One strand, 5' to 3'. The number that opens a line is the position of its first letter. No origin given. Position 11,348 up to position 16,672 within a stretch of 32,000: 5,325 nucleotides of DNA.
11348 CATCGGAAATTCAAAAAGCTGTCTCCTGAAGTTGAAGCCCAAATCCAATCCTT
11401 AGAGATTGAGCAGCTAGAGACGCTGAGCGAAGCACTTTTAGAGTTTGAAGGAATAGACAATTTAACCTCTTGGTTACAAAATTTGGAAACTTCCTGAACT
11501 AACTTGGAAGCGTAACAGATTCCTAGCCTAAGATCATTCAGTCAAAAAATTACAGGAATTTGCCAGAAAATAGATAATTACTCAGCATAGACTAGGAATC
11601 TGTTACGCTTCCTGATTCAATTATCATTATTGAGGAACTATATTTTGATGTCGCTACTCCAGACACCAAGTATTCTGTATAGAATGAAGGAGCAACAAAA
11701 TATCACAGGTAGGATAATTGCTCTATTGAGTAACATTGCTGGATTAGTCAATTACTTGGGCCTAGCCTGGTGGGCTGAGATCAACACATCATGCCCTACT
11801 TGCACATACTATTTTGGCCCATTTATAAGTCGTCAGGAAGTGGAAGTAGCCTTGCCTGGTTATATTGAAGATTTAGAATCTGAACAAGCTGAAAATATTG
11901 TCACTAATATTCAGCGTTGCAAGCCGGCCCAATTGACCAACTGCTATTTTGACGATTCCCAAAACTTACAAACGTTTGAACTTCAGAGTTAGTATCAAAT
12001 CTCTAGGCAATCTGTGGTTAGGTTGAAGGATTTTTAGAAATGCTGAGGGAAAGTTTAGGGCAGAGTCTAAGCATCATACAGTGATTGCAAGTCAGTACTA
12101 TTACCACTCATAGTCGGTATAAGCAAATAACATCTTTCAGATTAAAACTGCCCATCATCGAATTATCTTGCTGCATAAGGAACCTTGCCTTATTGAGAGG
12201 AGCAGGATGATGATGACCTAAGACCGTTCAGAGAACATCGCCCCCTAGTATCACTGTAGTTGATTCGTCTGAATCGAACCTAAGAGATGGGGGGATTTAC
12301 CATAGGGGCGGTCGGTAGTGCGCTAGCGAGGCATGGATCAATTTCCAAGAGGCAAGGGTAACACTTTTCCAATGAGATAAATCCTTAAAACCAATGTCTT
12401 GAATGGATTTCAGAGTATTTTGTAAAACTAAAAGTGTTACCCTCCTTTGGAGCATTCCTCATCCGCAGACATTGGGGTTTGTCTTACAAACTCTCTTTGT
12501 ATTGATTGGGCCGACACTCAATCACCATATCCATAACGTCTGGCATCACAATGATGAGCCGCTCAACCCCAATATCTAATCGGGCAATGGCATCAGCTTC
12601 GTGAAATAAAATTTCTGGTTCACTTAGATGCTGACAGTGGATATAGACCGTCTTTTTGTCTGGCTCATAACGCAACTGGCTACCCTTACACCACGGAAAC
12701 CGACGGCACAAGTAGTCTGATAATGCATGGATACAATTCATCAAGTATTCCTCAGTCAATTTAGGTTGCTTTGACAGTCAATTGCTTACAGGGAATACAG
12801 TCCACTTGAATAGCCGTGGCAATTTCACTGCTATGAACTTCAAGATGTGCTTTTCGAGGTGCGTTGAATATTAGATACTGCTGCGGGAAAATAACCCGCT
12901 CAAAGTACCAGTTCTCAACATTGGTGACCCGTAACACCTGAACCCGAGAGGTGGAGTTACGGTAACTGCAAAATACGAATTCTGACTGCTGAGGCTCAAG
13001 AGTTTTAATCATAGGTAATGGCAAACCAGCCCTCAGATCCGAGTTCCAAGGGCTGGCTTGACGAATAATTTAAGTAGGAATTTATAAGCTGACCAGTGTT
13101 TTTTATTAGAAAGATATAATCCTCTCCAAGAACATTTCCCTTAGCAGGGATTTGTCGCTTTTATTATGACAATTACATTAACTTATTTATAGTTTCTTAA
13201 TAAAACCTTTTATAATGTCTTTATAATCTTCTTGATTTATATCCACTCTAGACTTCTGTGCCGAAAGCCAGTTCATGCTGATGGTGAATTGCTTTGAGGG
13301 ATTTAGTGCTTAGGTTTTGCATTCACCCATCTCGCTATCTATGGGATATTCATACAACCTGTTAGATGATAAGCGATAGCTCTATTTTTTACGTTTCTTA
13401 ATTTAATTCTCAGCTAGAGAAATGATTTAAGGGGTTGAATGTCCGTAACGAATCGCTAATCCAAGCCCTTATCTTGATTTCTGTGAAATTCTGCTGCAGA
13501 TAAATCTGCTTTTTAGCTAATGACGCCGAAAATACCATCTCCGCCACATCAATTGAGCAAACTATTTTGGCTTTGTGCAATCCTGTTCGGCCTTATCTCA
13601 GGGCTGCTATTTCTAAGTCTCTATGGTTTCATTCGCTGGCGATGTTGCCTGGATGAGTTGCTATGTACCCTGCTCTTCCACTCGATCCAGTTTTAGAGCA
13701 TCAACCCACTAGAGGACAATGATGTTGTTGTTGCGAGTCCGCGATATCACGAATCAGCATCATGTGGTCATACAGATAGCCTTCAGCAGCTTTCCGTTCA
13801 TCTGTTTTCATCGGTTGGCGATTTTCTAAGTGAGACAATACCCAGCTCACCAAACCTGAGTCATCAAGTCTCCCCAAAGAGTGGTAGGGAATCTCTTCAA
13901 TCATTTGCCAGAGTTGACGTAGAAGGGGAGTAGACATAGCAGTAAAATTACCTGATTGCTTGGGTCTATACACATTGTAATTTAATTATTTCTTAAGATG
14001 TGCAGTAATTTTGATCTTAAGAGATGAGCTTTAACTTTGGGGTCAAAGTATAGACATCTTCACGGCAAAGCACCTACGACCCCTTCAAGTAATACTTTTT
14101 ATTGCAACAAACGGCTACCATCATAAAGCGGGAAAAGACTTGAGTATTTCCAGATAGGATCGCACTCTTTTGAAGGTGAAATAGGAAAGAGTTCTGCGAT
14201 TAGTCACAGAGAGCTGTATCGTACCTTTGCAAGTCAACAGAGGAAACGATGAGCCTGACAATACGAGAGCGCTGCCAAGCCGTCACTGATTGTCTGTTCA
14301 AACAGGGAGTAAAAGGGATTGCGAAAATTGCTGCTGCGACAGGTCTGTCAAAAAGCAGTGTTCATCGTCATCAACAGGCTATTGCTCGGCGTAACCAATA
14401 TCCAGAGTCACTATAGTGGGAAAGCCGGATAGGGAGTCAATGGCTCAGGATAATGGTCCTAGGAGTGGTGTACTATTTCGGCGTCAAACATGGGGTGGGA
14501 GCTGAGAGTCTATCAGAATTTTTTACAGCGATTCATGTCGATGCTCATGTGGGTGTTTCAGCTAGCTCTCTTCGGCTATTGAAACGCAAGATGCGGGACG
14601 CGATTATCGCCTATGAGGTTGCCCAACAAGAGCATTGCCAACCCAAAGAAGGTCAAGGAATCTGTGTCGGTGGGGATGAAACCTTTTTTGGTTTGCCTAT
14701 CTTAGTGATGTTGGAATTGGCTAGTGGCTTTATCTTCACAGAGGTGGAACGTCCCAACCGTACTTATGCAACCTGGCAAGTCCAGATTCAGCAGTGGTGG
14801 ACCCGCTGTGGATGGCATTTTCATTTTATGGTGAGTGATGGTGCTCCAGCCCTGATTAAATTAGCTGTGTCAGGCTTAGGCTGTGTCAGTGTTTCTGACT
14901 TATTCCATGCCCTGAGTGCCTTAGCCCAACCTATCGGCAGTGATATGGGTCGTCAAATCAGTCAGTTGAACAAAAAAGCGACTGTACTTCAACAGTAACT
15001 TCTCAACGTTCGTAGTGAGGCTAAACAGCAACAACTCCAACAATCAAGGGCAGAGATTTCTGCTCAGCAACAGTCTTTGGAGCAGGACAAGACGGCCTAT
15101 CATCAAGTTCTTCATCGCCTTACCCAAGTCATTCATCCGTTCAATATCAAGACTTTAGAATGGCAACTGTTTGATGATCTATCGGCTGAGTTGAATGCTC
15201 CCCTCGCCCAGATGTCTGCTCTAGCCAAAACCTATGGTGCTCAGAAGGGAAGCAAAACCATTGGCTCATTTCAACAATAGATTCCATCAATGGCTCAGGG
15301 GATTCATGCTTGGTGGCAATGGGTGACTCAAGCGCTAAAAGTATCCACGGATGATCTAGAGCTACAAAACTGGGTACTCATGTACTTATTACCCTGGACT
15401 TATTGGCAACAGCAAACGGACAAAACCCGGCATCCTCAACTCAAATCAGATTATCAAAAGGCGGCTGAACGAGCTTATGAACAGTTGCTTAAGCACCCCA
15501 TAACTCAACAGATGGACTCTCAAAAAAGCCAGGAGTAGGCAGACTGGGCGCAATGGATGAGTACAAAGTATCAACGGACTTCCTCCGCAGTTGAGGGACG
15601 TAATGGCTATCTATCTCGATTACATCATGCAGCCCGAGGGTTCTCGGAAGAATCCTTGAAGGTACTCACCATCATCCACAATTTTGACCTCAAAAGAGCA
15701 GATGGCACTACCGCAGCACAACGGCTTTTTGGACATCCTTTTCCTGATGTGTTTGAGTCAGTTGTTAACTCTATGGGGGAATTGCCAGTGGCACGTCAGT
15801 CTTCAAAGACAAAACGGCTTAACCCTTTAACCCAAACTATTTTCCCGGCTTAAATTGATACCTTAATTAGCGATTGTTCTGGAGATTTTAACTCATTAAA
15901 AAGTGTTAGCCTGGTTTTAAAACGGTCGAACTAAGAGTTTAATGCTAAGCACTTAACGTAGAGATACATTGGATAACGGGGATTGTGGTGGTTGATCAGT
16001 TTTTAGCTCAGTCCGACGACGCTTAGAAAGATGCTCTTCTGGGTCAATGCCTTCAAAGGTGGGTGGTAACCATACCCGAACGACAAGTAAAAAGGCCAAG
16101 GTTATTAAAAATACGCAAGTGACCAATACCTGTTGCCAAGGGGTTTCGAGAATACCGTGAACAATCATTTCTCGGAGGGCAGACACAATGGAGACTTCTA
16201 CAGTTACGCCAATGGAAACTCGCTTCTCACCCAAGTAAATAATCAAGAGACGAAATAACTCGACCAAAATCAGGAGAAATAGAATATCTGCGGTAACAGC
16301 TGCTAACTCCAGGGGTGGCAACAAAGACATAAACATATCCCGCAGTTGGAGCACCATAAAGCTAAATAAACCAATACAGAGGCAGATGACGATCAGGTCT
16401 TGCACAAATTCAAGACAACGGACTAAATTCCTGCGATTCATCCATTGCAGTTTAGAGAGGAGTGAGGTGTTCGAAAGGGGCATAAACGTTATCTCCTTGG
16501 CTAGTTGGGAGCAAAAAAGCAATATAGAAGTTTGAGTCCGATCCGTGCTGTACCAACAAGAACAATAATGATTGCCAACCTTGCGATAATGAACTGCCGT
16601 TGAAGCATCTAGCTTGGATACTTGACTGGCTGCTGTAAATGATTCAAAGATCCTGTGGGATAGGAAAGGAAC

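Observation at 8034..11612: Candidate novel cassette: two divergent Rpn-family nucleases flanking an extended tyrosine recombinase, with palindromic sites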

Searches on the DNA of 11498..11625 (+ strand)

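Call 37: search_dna_similar(query=window:11498-11625:+, collection=plasmids, mode=distant, max_rows=40, max_evalue=0.001)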
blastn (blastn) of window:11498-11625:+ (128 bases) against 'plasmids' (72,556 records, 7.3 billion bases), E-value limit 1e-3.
Records with a match: 6; places in all: 7; records where one place covers at least 80% of the query: 6.
Best place of each record, by identity: >=99% 2; 80-90% 1; 60-80% 3.
By first word of the organism name: Acaryochloris 6.
By predicted mobility (MOB-suite, as given by PLSDB): conjugative 4; non-mobilizable 2.
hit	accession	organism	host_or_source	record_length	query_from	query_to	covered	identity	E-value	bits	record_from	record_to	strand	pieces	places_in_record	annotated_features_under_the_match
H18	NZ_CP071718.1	Acaryochloris sp. 'Moss Beach'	culture,intertidal zone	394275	1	128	100%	100.0%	9e-59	232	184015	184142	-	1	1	none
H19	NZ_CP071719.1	Acaryochloris sp. 'Moss Beach'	culture,intertidal zone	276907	9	115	84%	99.1%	1e-45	189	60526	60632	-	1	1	hypothetical protein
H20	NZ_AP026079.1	Acaryochloris marina MBIC10699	cell culture,Ascidian, Diplosoma similis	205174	7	116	86%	82.0%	3e-20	104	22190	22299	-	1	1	none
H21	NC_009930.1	Acaryochloris marina MBIC11017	-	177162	8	116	85%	79.8%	1e-18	99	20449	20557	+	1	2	none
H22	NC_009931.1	Acaryochloris marina MBIC11017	-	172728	7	116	86%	77.3%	1e-13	83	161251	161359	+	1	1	none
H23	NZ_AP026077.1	Acaryochloris marina MBIC10699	cell culture,Ascidian, Diplosoma similis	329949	7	116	86%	77.3%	1e-13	83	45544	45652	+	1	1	none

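Call 49: get_annotated_region(hit=H20, flank=5000)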
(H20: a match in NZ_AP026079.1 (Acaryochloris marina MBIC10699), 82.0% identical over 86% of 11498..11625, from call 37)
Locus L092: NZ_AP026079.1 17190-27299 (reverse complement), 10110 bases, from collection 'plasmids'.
description: Acaryochloris marina MBIC10699 plasmid pREC4, complete sequence
organism: Acaryochloris marina MBIC10699 (NCBI taxid 2954813)
taxonomy: Bacteria; Cyanobacteriota; Cyanophyceae; Acaryochloridales; Acaryochloridaceae; Acaryochloris; Acaryochloris marina; Acaryochloris marina MBIC10699
host: -; source: cell culture,Ascidian, Diplosoma similis; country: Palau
typing (MOB-suite, as given by PLSDB): conjugative; relaxase MOBF; mating-pair formation MPF_T
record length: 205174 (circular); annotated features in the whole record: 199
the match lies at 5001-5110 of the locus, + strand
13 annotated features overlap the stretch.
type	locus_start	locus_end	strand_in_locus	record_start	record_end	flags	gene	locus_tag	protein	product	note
CDS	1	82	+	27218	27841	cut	-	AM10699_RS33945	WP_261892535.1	caspase family protein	GO:0006508 - proteolysis [Evidence IEA]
CDS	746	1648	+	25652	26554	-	-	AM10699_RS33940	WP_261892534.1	AraC family transcriptional regulator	-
CDS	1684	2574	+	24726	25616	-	-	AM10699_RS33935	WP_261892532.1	AraC family transcriptional regulator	-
CDS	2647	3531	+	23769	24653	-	-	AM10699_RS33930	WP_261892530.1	helix-turn-helix domain-containing protein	GO:0006355 - regulation of DNA-templated transcription [Evidence IEA]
CDS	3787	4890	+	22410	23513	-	-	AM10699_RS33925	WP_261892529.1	hypothetical protein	-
CDS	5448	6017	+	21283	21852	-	-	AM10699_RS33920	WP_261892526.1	hypothetical protein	-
CDS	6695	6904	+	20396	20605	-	-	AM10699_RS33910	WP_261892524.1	type II toxin-antitoxin system HicA family toxin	-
CDS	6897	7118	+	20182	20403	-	-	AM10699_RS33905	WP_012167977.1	type II toxin-antitoxin system HicB family antitoxin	-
CDS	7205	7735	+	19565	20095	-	-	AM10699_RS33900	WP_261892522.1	hypothetical protein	-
CDS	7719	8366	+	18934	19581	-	-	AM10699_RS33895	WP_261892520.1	hypothetical protein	-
CDS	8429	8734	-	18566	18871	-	-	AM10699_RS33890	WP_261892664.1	helix-turn-helix domain-containing protein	-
CDS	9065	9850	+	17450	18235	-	-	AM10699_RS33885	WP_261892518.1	SDR family oxidoreductase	-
CDS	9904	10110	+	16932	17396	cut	-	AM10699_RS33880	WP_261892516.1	DUF1330 domain-containing protein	-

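Call 50: get_annotated_region(hit=H21, flank=5000)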
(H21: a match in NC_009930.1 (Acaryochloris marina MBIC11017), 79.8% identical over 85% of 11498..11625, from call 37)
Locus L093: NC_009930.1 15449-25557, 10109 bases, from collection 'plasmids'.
description: Acaryochloris marina MBIC11017 plasmid pREB5, complete sequence
organism: Acaryochloris marina MBIC11017 (NCBI taxid 329726)
taxonomy: Bacteria; Cyanobacteriota; Cyanophyceae; Acaryochloridales; Acaryochloridaceae; Acaryochloris; Acaryochloris marina; Acaryochloris marina MBIC11017
host: -; source: -; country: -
typing (MOB-suite, as given by PLSDB): conjugative; relaxase MOBF; mating-pair formation MPF_T
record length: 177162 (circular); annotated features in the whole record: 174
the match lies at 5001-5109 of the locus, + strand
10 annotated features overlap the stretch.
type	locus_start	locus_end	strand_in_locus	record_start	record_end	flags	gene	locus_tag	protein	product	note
CDS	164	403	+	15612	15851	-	-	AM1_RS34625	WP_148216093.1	hypothetical protein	-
CDS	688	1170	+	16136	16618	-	-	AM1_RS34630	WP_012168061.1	hypothetical protein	-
CDS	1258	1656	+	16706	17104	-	-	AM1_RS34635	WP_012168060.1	hypothetical protein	-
CDS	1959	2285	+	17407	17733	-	-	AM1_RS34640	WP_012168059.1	hypothetical protein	-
CDS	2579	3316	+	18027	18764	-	-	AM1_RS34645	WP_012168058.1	chitin deacetylase family protein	-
CDS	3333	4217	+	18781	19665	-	-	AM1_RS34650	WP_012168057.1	GDSL-type esterase/lipase family protein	-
CDS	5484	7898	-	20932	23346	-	-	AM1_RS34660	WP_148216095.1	hypothetical protein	-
CDS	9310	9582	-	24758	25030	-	-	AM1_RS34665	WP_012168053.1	hypothetical protein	-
CDS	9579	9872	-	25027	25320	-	-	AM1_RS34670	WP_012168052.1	hypothetical protein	-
CDS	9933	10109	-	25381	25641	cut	-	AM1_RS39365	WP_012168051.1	helix-turn-helix transcriptional regulator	-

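Call 51: get_annotated_region(hit=H22, flank=5000)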
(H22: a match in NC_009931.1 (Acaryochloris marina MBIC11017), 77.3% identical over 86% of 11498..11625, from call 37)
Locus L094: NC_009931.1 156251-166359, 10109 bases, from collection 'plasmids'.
description: Acaryochloris marina MBIC11017 plasmid pREB6, complete sequence
organism: Acaryochloris marina MBIC11017 (NCBI taxid 329726)
taxonomy: Bacteria; Cyanobacteriota; Cyanophyceae; Acaryochloridales; Acaryochloridaceae; Acaryochloris; Acaryochloris marina; Acaryochloris marina MBIC11017
host: -; source: -; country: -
typing (MOB-suite, as given by PLSDB): conjugative; relaxase MOBF; mating-pair formation MPF_T
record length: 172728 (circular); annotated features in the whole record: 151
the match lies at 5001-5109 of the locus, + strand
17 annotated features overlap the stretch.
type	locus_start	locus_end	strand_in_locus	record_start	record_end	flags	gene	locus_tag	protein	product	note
CDS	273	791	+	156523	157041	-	-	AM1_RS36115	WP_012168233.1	hypothetical protein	-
CDS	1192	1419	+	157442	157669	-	-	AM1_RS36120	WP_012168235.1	hypothetical protein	-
CDS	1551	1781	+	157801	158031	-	-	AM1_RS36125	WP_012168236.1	hypothetical protein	-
CDS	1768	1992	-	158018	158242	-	-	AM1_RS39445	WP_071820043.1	hypothetical protein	-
CDS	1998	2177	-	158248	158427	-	-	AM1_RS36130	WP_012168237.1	hypothetical protein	-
CDS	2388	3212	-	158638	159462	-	-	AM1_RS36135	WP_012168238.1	sigma-70 family RNA polymerase sigma factor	GO:0006352 - DNA-templated transcription initiation [Evidence IEA]; GO:0006355 - regulation of DNA-templated ...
CDS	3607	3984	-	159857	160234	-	-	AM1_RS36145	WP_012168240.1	AbrB family transcriptional regulator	-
CDS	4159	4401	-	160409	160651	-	-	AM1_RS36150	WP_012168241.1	hypothetical protein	-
CDS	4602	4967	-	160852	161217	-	-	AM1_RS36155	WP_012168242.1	glyoxalase superfamily protein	-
CDS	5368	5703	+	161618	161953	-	-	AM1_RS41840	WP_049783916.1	hypothetical protein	-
CDS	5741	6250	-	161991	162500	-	-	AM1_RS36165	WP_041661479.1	pentapeptide repeat-containing protein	-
CDS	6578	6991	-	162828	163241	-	-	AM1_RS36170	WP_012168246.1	hypothetical protein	-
CDS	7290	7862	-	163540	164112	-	-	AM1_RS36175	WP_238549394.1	nuclease-related domain-containing protein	-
CDS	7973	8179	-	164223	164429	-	-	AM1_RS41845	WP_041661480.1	hypothetical protein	-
CDS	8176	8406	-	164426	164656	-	-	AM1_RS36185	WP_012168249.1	helix-turn-helix transcriptional regulator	-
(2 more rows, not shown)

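Call 52: get_annotated_region(hit=H23, flank=5000)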
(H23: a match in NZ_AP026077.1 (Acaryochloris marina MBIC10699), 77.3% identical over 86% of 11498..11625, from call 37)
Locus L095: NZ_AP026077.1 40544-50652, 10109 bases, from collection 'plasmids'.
description: Acaryochloris marina MBIC10699 plasmid pREC2, complete sequence
organism: Acaryochloris marina MBIC10699 (NCBI taxid 2954813)
taxonomy: Bacteria; Cyanobacteriota; Cyanophyceae; Acaryochloridales; Acaryochloridaceae; Acaryochloris; Acaryochloris marina; Acaryochloris marina MBIC10699
host: -; source: cell culture,Ascidian, Diplosoma similis; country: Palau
typing (MOB-suite, as given by PLSDB): conjugative; relaxase MOBF; mating-pair formation MPF_T
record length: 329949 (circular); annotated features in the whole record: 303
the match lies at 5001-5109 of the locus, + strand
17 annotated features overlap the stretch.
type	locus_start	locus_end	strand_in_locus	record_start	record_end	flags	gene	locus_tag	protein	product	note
CDS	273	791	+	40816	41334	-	-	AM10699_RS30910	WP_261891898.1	hypothetical protein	-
CDS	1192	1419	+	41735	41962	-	-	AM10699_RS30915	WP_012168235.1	hypothetical protein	-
CDS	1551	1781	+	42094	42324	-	-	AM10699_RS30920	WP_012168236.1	hypothetical protein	-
CDS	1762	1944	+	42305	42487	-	-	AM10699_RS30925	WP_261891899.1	hypothetical protein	-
CDS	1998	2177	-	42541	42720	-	-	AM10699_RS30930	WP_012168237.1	hypothetical protein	-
CDS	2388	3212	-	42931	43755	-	-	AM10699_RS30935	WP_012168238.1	sigma-70 family RNA polymerase sigma factor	GO:0006352 - DNA-templated transcription initiation [Evidence IEA]; GO:0006355 - regulation of DNA-templated ...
CDS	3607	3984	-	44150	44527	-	-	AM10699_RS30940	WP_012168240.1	AbrB family transcriptional regulator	-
CDS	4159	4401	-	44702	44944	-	-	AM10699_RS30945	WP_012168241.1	hypothetical protein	-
CDS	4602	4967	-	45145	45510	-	-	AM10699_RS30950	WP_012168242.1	glyoxalase superfamily protein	-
CDS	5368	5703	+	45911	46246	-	-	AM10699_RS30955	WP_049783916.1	hypothetical protein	-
CDS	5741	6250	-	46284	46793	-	-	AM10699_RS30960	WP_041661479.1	pentapeptide repeat-containing protein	-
CDS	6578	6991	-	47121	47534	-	-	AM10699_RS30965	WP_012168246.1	hypothetical protein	-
CDS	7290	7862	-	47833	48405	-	-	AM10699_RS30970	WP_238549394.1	nuclease-related domain-containing protein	-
CDS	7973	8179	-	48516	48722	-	-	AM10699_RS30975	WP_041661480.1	hypothetical protein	-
CDS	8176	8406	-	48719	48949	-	-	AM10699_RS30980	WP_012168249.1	helix-turn-helix transcriptional regulator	-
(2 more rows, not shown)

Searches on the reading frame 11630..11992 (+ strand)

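Call 3: search_protein_families(library=pfam, proteins=[window:11630-11992:+], max_evalue=0.01)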
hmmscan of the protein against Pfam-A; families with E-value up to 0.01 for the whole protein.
window:11630-11992:+ (120 aa): 1 family
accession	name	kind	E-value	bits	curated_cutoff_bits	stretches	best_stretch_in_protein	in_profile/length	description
PF08846.15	DUF1816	-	2.8e-29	101.4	27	1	41-103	2-64/65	Domain of unknown function (DUF1816)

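Call 4: search_protein_families(library=ncbifam, proteins=[window:11630-11992:+], max_evalue=0.01)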
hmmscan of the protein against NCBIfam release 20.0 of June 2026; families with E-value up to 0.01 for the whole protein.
window:11630-11992:+ (120 aa): 0 families

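Call 76: search_protein_families(library=padloc, proteins=[window:11630-11992:+], max_evalue=0.01)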
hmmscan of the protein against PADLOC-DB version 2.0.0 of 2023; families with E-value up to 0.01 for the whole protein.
window:11630-11992:+ (120 aa): 0 families

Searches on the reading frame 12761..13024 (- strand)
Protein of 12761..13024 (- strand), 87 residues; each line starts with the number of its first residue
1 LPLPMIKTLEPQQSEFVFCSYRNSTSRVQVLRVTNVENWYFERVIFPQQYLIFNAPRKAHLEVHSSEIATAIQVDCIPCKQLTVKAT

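Call 20: search_protein_families(library=pfam, proteins=[window:12761-13024:-], max_evalue=0.001)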
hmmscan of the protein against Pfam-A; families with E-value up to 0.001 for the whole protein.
window:12761-13024:- (87 aa): 1 family
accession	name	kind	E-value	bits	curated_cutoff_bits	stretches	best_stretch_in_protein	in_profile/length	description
PF08865.16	DUF1830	-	7.4e-31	106.3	25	1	19-84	1-66/66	Domain of unknown function (DUF1830)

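Call 76: search_protein_families(library=padloc, proteins=[window:12761-13024:-], max_evalue=0.01)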
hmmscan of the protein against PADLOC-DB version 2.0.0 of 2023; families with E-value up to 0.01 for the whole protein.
window:12761-13024:- (87 aa): 0 families

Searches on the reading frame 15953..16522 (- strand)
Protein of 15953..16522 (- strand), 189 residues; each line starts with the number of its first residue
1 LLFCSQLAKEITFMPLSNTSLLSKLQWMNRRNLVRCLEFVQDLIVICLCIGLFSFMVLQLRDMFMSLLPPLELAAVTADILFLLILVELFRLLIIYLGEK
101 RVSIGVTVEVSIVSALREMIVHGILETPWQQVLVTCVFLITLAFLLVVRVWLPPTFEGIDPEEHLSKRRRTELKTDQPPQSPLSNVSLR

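Call 19: search_protein_families(library=pfam, proteins=[window:15953-16522:-], max_evalue=0.001)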
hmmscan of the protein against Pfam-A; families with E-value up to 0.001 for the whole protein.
window:15953-16522:- (189 aa): 1 family
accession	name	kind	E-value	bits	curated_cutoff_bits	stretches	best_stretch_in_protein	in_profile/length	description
PF06146.17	PsiE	-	2.4e-09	37.8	23.9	1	43-145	9-113/122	Phosphate-starvation-inducible E family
